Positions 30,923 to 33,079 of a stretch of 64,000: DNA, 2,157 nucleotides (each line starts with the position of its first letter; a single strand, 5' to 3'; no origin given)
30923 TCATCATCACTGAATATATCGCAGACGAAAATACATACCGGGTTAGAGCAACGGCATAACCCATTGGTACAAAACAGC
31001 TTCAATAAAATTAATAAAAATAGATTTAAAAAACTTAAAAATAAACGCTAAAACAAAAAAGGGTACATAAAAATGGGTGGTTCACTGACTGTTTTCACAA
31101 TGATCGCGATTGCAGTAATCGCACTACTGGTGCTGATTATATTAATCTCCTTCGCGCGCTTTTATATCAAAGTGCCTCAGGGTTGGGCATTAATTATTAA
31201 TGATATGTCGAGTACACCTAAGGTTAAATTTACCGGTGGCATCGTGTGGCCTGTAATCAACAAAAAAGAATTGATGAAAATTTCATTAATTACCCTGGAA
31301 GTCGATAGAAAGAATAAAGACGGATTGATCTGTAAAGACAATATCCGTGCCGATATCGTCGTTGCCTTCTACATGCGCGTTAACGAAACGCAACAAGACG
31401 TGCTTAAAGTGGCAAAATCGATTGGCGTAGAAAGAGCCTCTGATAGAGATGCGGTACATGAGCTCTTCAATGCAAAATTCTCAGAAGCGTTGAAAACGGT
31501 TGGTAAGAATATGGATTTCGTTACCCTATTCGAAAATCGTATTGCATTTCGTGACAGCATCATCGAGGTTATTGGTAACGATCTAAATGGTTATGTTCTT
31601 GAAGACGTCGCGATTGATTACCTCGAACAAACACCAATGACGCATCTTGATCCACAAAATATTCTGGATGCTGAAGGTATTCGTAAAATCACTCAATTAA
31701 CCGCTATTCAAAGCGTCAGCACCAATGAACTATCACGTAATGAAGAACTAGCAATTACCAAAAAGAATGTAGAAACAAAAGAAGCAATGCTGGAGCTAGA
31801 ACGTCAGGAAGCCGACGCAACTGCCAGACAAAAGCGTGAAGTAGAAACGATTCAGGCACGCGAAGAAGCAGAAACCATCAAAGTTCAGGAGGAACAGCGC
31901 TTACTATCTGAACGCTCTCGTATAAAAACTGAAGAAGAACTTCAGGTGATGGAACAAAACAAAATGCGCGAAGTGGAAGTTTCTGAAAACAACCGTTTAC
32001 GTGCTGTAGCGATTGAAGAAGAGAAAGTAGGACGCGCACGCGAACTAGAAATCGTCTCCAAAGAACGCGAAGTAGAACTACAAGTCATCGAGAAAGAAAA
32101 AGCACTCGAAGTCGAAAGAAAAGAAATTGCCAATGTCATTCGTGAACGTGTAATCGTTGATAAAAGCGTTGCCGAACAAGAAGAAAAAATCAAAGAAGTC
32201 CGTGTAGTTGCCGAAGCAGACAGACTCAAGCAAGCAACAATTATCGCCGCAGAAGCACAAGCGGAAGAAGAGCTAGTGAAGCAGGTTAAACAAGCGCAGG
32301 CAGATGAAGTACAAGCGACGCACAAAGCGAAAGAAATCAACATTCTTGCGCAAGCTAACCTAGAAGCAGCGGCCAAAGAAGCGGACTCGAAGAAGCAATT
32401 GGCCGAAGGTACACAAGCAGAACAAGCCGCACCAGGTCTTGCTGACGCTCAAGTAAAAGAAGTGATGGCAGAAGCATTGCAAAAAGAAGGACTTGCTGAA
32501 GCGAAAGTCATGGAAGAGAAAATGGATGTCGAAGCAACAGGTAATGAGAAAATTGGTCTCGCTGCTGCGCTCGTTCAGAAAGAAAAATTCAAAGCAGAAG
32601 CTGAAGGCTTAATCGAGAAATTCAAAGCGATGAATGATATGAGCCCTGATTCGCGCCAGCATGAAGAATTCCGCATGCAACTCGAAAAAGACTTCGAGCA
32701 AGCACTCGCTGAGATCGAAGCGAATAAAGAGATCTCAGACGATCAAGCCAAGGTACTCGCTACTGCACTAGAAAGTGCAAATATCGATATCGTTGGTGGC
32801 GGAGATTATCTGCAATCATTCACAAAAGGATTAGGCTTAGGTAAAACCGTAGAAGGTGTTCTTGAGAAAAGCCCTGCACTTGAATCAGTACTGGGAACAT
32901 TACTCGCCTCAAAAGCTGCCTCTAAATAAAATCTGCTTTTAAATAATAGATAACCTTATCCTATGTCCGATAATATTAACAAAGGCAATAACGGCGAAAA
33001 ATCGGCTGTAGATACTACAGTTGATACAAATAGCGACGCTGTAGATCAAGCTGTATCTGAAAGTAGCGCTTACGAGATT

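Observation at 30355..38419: yqiJ (NfeD-like) - flotillin (SPFH) operon extended by a giant 1818-aa coiled-coil MoxR/AAA_5-type ATPase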

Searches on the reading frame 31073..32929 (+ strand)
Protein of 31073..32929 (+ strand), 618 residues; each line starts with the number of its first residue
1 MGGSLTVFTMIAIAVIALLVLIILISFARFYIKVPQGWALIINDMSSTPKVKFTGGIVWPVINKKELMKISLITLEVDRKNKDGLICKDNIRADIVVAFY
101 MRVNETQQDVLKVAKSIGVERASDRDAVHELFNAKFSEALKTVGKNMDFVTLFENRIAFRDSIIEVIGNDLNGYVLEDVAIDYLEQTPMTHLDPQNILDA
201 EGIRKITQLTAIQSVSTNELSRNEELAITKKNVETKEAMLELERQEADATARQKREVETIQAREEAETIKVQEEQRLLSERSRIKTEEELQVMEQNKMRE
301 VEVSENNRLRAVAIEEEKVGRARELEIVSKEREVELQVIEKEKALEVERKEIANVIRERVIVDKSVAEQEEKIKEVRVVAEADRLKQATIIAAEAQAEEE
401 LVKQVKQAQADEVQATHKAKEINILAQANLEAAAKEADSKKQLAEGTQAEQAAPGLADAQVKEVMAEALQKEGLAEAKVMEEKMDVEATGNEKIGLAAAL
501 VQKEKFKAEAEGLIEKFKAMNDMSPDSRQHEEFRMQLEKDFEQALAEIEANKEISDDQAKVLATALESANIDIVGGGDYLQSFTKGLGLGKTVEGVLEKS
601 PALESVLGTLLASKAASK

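Call 6: search_protein_families(library=pfam, proteins=[window:31073-32929:+], max_evalue=0.01)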
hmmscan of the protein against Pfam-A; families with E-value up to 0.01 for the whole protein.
window:31073-32929:+ (618 aa): 0 families

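Call 7: search_protein_families(library=ncbifam, proteins=[window:31073-32929:+], max_evalue=0.01)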
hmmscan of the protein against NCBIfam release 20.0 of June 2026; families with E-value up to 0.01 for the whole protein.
window:31073-32929:+ (618 aa): 0 families

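Call 8: search_protein_families(library=padloc, proteins=[window:31073-32929:+], max_evalue=0.01)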
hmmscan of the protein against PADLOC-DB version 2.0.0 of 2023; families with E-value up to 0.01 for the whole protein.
window:31073-32929:+ (618 aa): 0 families

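Call 9: search_protein_families(library=pfam, proteins=[window:31073-32929:+], max_evalue=10)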
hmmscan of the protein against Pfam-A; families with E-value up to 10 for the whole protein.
window:31073-32929:+ (618 aa): 0 families

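Call 12: search_solved_structures(query=window:31073-32929:+, max_evalue=1)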
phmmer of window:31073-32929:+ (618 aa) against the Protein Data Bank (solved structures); distinct sequences matched with E-value up to 1: 0.

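Call 36: search_solved_structures(query=A2, max_evalue=1, show_alignments=1)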
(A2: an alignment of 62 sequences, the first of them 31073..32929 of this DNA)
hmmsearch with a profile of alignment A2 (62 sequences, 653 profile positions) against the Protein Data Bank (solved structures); distinct sequences matched with E-value up to 1: 1.
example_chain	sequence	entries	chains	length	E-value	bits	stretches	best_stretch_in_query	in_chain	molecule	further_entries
2n50_A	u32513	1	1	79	0.033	15.9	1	516-575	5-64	Acyl carrier protein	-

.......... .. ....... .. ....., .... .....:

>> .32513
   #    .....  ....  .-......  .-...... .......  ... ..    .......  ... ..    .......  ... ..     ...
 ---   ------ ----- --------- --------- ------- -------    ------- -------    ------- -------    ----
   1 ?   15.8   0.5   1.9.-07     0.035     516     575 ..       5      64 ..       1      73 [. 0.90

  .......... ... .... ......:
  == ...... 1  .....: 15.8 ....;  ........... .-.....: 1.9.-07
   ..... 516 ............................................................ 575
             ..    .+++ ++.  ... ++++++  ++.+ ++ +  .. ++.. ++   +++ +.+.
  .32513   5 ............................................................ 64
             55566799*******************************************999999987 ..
